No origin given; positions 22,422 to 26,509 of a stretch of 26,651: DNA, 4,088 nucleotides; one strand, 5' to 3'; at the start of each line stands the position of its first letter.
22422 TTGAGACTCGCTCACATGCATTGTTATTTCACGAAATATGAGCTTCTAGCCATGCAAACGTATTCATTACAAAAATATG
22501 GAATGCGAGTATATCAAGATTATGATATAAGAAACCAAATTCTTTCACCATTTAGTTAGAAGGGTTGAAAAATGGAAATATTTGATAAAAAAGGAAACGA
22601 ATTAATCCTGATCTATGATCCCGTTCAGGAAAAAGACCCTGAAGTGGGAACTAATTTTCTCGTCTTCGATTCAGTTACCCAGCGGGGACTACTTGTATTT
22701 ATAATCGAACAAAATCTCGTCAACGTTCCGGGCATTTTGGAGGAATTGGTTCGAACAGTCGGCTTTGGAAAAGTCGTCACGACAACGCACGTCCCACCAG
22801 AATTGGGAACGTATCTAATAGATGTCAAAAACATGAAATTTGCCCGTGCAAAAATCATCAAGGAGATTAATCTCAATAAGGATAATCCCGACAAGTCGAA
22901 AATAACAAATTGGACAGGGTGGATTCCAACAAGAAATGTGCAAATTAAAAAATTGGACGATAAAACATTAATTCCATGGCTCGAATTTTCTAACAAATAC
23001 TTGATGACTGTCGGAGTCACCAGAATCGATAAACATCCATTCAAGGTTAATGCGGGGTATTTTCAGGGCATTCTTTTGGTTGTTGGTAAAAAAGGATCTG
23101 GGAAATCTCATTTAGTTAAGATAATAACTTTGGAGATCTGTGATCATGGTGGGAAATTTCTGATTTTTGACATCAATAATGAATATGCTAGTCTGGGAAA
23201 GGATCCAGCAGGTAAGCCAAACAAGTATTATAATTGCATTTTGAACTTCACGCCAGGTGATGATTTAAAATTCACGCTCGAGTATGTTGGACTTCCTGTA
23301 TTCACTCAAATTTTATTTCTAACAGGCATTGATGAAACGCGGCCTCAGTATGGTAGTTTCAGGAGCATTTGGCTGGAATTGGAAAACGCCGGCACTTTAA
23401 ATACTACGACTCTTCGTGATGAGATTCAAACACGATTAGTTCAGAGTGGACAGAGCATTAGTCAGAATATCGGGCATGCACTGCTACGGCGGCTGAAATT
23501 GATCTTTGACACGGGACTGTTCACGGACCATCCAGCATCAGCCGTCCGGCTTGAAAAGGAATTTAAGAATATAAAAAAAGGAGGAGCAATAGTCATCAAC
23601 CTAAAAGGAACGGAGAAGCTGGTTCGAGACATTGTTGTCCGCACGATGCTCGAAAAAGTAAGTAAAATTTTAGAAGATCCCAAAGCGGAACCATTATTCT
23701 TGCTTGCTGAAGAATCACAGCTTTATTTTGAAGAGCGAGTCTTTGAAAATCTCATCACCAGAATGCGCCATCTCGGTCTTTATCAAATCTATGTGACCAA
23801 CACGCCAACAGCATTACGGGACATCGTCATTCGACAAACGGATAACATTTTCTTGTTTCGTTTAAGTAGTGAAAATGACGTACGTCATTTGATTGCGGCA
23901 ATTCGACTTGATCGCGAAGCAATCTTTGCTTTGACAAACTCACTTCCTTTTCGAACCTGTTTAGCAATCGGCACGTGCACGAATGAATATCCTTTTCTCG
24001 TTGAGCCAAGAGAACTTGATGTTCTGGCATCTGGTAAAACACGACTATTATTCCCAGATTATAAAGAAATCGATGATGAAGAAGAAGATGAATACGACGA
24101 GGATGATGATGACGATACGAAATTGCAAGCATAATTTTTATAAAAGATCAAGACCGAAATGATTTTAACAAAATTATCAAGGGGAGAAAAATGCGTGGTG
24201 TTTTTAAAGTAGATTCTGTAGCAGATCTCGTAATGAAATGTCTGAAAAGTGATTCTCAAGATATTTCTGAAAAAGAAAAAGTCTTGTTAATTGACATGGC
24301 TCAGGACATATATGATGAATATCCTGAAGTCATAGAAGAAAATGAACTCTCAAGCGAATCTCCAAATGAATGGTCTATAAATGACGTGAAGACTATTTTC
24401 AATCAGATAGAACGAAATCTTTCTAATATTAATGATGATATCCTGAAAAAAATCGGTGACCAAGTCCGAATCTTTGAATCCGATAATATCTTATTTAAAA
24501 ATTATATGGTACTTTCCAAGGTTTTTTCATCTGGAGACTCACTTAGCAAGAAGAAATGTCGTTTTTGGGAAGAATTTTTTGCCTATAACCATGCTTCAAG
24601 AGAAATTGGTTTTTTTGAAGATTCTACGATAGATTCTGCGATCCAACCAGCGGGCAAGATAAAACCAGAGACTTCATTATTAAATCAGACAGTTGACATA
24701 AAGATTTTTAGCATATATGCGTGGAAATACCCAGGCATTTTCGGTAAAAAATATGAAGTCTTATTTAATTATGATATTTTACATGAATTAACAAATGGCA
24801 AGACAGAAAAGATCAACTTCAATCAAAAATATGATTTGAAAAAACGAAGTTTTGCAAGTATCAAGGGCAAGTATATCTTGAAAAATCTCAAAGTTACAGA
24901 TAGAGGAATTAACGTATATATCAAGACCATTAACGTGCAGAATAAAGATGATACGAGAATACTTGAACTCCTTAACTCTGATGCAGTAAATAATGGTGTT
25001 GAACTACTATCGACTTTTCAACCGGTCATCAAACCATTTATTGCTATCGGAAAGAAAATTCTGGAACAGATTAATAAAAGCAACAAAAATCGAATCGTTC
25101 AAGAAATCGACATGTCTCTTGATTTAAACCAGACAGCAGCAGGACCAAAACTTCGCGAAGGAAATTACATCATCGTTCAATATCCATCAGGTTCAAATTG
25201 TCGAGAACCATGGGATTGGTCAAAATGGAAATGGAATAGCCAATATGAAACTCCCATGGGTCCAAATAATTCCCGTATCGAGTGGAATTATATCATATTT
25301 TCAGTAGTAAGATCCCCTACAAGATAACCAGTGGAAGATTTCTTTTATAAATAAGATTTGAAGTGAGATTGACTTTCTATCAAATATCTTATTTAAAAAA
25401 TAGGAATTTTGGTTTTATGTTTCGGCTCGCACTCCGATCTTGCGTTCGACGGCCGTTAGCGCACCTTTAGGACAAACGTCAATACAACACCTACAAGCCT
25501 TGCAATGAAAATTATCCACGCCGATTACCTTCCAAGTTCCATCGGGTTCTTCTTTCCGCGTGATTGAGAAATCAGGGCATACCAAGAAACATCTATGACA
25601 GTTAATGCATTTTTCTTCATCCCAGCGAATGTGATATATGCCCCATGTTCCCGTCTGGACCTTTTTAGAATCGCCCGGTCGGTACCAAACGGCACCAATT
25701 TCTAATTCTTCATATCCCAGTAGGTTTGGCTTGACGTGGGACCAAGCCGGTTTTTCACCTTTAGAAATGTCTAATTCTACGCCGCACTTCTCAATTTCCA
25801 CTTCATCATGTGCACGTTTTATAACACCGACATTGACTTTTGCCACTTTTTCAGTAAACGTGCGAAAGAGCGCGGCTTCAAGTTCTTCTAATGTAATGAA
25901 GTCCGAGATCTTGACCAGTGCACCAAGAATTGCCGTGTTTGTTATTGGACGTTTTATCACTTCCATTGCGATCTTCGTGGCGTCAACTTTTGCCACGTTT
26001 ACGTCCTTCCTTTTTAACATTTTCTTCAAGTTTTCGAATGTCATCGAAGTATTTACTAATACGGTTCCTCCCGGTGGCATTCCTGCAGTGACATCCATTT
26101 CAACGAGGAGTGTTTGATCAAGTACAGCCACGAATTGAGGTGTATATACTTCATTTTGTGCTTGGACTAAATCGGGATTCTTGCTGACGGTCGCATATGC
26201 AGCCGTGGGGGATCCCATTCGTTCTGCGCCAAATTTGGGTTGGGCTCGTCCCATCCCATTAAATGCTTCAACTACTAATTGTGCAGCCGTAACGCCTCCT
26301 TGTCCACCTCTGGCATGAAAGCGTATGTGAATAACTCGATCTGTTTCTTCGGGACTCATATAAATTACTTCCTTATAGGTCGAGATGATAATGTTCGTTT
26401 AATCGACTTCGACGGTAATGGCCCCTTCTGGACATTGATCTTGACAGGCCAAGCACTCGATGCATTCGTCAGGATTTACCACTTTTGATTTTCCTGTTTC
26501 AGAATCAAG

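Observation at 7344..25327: Candidate new system: CARF-regulated 11-gene DNA end-processing/defence super-operon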

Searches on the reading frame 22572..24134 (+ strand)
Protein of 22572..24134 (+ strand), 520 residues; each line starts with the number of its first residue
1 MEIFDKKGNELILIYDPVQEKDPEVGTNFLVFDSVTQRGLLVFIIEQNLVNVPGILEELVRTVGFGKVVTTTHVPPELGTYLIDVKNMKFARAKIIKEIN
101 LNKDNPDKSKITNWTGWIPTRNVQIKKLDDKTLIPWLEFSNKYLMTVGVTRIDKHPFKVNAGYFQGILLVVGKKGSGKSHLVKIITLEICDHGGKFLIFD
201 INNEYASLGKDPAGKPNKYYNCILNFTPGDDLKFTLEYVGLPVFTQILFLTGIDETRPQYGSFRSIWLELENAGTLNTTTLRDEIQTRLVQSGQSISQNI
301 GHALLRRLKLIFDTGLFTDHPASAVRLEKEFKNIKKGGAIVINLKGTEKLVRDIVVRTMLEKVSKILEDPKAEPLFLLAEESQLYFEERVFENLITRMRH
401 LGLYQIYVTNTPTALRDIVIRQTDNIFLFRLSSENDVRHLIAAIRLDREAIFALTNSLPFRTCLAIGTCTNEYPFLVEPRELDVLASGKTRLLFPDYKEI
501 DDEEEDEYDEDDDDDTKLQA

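Call 4: search_protein_families(library=pfam, proteins=[window:22572-24134:+], max_evalue=0.01)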
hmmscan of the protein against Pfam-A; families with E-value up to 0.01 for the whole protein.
window:22572-24134:+ (520 aa): 3 families
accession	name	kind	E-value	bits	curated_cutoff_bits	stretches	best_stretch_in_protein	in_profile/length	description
PF01935.23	DUF87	-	4.9e-16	59.9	23.2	1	168-362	26-219/220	Helicase HerA, central domain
PF13191.12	AAA_16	-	0.0032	18.4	32.6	0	159-196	19-55/167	AAA ATPase domain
PF13401.12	AAA_22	-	0.0067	17.2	27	0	165-202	5-33/130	AAA domain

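Call 5: search_protein_families(library=padloc, proteins=[window:22572-24134:+], max_evalue=0.01)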
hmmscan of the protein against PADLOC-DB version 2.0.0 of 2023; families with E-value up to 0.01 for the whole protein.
window:22572-24134:+ (520 aa): 10 families
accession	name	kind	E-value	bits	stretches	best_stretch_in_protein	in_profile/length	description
PDLC04140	mad8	-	1.3e-14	52.5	1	166-441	28-263/314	mads_8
PDLC02185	HerA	-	1.5e-07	28.6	1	388-470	471-553/585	-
PDLC04106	HerA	-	4.1e-07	26.9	1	388-466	538-616/667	-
PDLC04105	HerA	-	7e-07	26.2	1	165-211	166-213/576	-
PDLC01055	HerA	-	1.3e-06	25.5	1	164-209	156-203/532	Type III coevolved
PDLC04103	HerA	-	1.3e-06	25.1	1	170-212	177-219/579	-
PDLC04102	HerA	-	1.3e-06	25.1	1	153-207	162-224/654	-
PDLC04097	HerA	-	2.1e-06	24.7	1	389-477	503-590/618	-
PDLC04100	HerA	-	3.9e-06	23.8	0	387-446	464-523/580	-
PDLC04107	HerA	-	0.0027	14.8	1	144-220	146-225/306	-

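Call 6: search_protein_families(library=ncbifam, proteins=[window:22572-24134:+], max_evalue=0.01)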
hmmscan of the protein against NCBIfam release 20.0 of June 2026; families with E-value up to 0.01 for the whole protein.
window:22572-24134:+ (520 aa): 6 families
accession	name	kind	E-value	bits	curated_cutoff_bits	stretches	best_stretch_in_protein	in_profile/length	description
NF053655.1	CedD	equivalog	1.5e-08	33.8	600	1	170-453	226-501/527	DNA-translocating ATPase CedD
NF042943.1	HerA_antiphage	equivalog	4.7e-06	25.4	800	0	387-468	458-539/566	anti-phage-associated helicase HerA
NF045975.1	VirB4_plasma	equivalog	0.00014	19.8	590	1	169-210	519-560/894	Mbov_0397 family ICE element conjugal transfer ATPase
NF040937.1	HerA_Thermprot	equivalog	0.00057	18.4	800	1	155-206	130-181/487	DNA double-strand break repair helicase HerA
NF006799.0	PRK09302.1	equivalog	0.0017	17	408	0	144-203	254-311/515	circadian clock protein KaiC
NF010278.0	PRK13721.1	subfamily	0.0044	14.9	1177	1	169-214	483-528/874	type IV secretion system protein TraC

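Call 24: find_homologous_proteins(query=window:22572-24134:+, max_evalue=0.00001)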
Query window:22572-24134:+ (520 aa): 188 proteins with E <= 0.00001 among 8000 candidates; the best 120 are listed. Only proteins of 286 to 910 residues were searched: fused or split forms outside these lengths cannot appear, so this answer is no evidence that the protein stands alone or is whole; lengths 'longer' or 'shorter' looks for them.
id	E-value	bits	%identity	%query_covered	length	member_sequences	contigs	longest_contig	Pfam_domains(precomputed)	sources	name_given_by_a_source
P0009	0.0e+0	1171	100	100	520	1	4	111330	PF01935.24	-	-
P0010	4.5e-123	430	43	95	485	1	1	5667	PF01935.24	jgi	-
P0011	8.6e-123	429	42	96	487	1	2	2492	PF01935.24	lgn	-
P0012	3.3e-120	420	41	95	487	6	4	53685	PF01935.24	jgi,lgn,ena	jgi:hypothetical protein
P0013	1.5e-118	415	42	95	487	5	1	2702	PF01935.24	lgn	-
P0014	2.6e-118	414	42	95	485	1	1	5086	PF01935.24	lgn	-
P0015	4.1e-118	413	43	95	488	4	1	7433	PF01935.24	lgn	-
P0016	4.5e-118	413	43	95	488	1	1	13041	PF01935.24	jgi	-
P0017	8.6e-118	412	43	95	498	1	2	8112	PF01935.24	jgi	-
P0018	1.6e-117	411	42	95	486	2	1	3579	PF01935.24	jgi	-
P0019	9.8e-117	409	42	95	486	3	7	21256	PF01935.24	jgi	jgi:hypothetical protein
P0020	9.9e-117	409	41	95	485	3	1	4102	PF01935.24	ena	-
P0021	1.1e-116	409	42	95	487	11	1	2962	PF01935.24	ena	-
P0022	1.2e-116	408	42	95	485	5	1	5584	PF01935.24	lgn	-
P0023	1.5e-115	405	41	95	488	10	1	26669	PF01935.24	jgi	jgi:energy-coupling factor transporter ATP-binding protein EcfA2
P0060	1.8e-81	292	37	95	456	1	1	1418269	PF01935.24,PF13401.13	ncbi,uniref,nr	ncbi:MAG: ATP-binding protein [Candidatus Odinarchaeum yellowstonii]|uniref:ATP-binding protein n=1 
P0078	8.5e-72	261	33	95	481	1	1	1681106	PF01935.24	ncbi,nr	ncbi:MAG: ATP-binding protein [Candidatus Bathyarchaeota archaeon]|nr:MAG: ATP-binding protein [Cand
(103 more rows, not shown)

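Call 27: find_encoding_contigs(protein=P0012, flank=6000, max_places=1)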
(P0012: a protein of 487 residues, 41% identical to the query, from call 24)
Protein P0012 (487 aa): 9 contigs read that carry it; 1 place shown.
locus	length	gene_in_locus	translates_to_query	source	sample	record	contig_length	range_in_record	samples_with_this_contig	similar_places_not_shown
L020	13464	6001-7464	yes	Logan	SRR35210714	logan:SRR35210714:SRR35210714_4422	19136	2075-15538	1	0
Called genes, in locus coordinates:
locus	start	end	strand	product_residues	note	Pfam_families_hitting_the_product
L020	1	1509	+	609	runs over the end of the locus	PF02730:AFOR_N, PF01314:AFOR_C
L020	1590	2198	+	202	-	-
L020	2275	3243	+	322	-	PF01946:Thi4 (faint), PF00890:FAD_binding_2 (weak), PF01134:GIDA (faint), PF07992:Pyr_redox_2, PF12831:FAD_oxidored, PF13450:NAD_binding_8 (weak), PF13738:Pyr_redox_3, PF00070:Pyr_redox, +2 more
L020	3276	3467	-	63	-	-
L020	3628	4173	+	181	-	PF28549:NDPSase_N, PF00293:NUDIX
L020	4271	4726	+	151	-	PF22784:PTP-SAK, PF22785:Tc-R-P, PF00782:DSPc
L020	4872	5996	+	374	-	-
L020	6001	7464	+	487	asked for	PF01935:DUF87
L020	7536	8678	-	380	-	-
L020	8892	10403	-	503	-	PF02919:Topoisom_I_N, PF01028:Topoisom_I, PF14370:Topo_C_assoc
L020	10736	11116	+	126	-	-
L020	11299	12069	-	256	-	PF13353:Fer4_12 (weak), PF04055:Radical_SAM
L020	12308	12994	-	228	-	PF03483:B3_4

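Call 28: find_encoding_contigs(protein=P0060, flank=6000, max_places=1)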
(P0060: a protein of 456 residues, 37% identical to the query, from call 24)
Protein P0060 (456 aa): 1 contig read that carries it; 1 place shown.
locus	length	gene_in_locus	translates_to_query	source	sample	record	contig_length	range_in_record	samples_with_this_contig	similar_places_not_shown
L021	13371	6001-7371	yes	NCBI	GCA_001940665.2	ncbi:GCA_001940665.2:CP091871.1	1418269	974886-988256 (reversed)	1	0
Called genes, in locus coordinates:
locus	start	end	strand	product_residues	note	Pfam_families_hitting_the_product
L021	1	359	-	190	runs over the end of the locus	PF00475:IGPD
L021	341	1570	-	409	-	PF00702:Hydrolase, PF13419:HAD_2 (faint)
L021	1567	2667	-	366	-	PF00155:Aminotran_1_2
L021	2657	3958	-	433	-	PF00815:Histidinol_dh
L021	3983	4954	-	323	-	PF01634:HisG, PF08029:HisG_C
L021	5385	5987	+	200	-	PF02007:MtrH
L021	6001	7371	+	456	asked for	PF01935:DUF87, PF13401:AAA_22 (faint)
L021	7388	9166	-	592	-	PF12679:ABC2_membrane_2, PF12698:ABC2_membrane_3, PF01061:ABC2_membrane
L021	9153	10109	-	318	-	PF00005:ABC_tran, PF13304:AAA_21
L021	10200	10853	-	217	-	PF01351:RNase_HII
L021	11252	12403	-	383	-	PF12838:Fer4_7 (faint), PF13183:Fer4_8 (faint), PF13187:Fer4_9 (faint), PF04422:FrhB_FdhB_N, PF04432:FrhB_FdhB_C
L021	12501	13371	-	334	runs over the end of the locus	PF04014:MazE_antitoxin, PF01895:PhoU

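Call 29: find_encoding_contigs(protein=P0078, flank=6000, max_places=1)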
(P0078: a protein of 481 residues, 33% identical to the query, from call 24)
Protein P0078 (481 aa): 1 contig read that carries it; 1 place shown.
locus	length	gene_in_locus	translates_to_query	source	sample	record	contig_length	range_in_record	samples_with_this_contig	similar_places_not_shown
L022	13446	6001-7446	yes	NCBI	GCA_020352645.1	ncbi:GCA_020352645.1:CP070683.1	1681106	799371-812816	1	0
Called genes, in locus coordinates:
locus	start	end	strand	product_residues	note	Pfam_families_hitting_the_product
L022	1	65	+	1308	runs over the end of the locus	PF06745:ATPase, PF23442:DUF7125 (faint)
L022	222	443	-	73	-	-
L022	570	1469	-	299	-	PF07705:CARDB (weak)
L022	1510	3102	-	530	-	PF00963:Cohesin (faint)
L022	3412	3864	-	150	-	PF01035:DNA_binding_1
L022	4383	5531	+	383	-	PF04015:DUF362 (faint)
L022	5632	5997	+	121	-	-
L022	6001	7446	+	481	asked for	PF01935:DUF87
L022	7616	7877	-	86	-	-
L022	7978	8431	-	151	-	-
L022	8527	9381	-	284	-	PF04015:DUF362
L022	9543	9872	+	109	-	-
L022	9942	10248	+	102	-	PF02729:OTCace_N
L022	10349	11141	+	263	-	PF00005:ABC_tran, PF13732:DrrA1-3_C (weak)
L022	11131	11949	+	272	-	PF01061:ABC2_membrane, PF12698:ABC2_membrane_3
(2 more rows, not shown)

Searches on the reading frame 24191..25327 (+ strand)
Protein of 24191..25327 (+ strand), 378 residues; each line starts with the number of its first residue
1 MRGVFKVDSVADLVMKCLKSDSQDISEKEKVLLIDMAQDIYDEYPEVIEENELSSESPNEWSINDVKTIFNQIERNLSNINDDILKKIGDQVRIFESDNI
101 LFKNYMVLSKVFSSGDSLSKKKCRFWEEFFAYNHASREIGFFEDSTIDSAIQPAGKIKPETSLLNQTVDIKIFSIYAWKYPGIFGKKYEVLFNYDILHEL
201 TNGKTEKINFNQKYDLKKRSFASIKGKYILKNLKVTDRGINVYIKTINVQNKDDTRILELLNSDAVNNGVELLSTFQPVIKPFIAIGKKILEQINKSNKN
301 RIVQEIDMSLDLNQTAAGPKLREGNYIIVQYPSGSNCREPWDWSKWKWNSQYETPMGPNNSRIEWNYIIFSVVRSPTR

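Call 4: search_protein_families(library=pfam, proteins=[window:24191-25327:+], max_evalue=0.01)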
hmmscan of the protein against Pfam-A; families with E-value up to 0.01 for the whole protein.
window:24191-25327:+ (378 aa): 0 families

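Call 39: search_protein_representatives(protein=window:24191-25327:+)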
Query: 378 residues. Proteins with E-value up to 0.001 (for the whole library): 293; up to 1e-10: 237; up to 1e-30: 6. The best 150 are listed.
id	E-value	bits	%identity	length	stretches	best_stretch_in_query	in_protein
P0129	2.1e-216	734.3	100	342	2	174-378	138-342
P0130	8.3e-35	136.8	37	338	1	150-374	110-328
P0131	5.3e-34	134.2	34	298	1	125-374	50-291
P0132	3.8e-32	128.0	31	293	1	131-376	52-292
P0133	9.8e-32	126.7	34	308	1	124-373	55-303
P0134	7.5e-31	123.8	32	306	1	134-373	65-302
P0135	1.7e-30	122.6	36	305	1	150-374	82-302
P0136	6.1e-30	120.8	31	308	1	105-372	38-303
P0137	1.9e-29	119.1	30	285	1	128-375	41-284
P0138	2.2e-29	118.9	32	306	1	83-372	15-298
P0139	2.5e-29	118.8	31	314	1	127-374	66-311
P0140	3.7e-29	118.2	32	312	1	122-374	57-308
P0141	8.8e-29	117.0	31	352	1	134-373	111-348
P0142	2.2e-28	115.7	31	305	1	83-377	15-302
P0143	4.5e-28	114.7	33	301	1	124-368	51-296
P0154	2.4e-26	109.0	34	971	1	132-377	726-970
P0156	3.1e-26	108.6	34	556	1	132-372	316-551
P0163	1.5e-25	106.3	29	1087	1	131-374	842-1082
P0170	7.9e-25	104.0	34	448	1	132-374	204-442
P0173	1.9e-24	102.7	33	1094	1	151-375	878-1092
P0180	8.7e-24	100.5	30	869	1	144-374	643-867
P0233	2.8e-21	92.3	30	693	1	124-375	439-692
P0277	9.1e-19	84.0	29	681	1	150-374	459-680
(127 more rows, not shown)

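Call 40: search_protein_families(library=pfam, proteins=[P0130, P0131, P0154, P0163, P0173, P0180, P0233, P0156, P0170, P0277], max_evalue=0.001)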
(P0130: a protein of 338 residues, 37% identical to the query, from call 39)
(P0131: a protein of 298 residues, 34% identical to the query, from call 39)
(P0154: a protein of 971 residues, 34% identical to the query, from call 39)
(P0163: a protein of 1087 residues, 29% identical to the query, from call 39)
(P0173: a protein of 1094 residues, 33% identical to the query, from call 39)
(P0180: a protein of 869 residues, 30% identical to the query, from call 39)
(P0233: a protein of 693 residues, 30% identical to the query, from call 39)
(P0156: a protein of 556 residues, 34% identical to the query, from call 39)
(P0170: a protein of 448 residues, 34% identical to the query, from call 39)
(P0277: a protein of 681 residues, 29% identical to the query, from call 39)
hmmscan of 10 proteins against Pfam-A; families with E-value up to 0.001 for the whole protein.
P0130 (338 aa): 0 families

P0131 (298 aa): 0 families

P0154 (971 aa): 1 family
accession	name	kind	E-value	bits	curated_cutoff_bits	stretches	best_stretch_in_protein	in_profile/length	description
PF04185.19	Phosphoesterase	-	1.7e-65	222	23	1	5-370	1-354/356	Phosphoesterase family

P0163 (1087 aa): 1 family
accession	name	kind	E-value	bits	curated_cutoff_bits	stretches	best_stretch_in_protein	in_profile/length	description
PF04734.18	Ceramidase_alk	-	1.1e-20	74.2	32.1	2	572-644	431-502/509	Neutral/alkaline non-lysosomal ceramidase, N-terminal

P0173 (1094 aa): 1 family
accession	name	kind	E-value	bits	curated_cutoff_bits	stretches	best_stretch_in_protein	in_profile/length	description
PF04734.18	Ceramidase_alk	-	1.2e-31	110.4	32.1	2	27-195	1-165/509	Neutral/alkaline non-lysosomal ceramidase, N-terminal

P0180 (869 aa): 0 families

P0233 (693 aa): 0 families

P0156 (556 aa): 2 families
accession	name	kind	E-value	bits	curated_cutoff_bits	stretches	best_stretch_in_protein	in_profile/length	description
PF21277.2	T6SS_VgrG3-like_C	-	4.6e-51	173.8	27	1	54-252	1-183/183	Type VI secretion system spike protein VgrG3-like, C-terminal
PF01476.26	LysM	-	4.7e-08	33.3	20.9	1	3-48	1-43/43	LysM domain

P0170 (448 aa): 0 families

P0277 (681 aa): 3 families
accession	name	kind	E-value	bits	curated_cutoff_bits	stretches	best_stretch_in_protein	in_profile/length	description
PF02450.21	LCAT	-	9.6e-08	32.1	21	1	88-190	69-178/392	Lecithin:cholesterol acyltransferase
PF07819.20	PGAP1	-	0.00039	20.7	24.3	0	133-180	88-135/233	PGAP1-like alpha/beta domain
PF00561.26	Abhydrolase_1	-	0.0007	19.8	25.8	0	126-172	59-102/245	alpha/beta hydrolase fold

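Call 118: search_protein_families(library=padloc, proteins=[window:24191-25327:+], max_evalue=0.001)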
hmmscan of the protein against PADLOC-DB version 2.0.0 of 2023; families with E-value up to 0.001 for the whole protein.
window:24191-25327:+ (378 aa): 0 families

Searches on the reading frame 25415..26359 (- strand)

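Call 4: search_protein_families(library=pfam, proteins=[window:25415-26359:-], max_evalue=0.01)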
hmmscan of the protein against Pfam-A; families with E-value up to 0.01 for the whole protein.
window:25415-26359:- (314 aa): 12 families
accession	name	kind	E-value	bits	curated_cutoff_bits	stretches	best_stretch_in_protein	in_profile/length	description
PF01558.24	POR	-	2.7e-28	99.7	27.4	1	18-184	1-172/173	Pyruvate ferredoxin/flavodoxin oxidoreductase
PF00037.32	Fer4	-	3.4e-09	36.6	21.1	1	245-263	2-20/24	4Fe-4S binding domain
PF14697.11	Fer4_21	-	1.8e-08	34.8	35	1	247-300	4-56/59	4Fe-4S dicluster domain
PF12838.12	Fer4_7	-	3.4e-08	34.3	27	1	250-300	1-52/52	4Fe-4S dicluster domain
PF13237.11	Fer4_10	-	7.6e-07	29.4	25.5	1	244-297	2-53/53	4Fe-4S dicluster domain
PF12797.12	Fer4_2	-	1.5e-06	28.2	24.5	1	243-262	2-21/22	4Fe-4S binding domain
PF13484.11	Fer4_16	-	3.5e-06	28.1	30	0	285-305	1-21/66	4Fe-4S double cluster binding domain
PF12837.12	Fer4_6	-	9.7e-06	25.7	25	1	244-262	2-20/24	4Fe-4S binding domain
PF13187.11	Fer4_9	-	2.8e-05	24.5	27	2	250-300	1-51/52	4Fe-4S dicluster domain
PF25160.1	LdpA_Fe-S-bd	-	0.00042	20.5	27.6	0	248-268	25-45/49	LdpA Fe-S cluster-binding domain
PF13534.11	Fer4_17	-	0.0014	19.6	22.2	0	286-307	2-23/61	4Fe-4S dicluster domain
PF12800.12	Fer4_4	-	0.0032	18.1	24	0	249-262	2-15/17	4Fe-4S binding domain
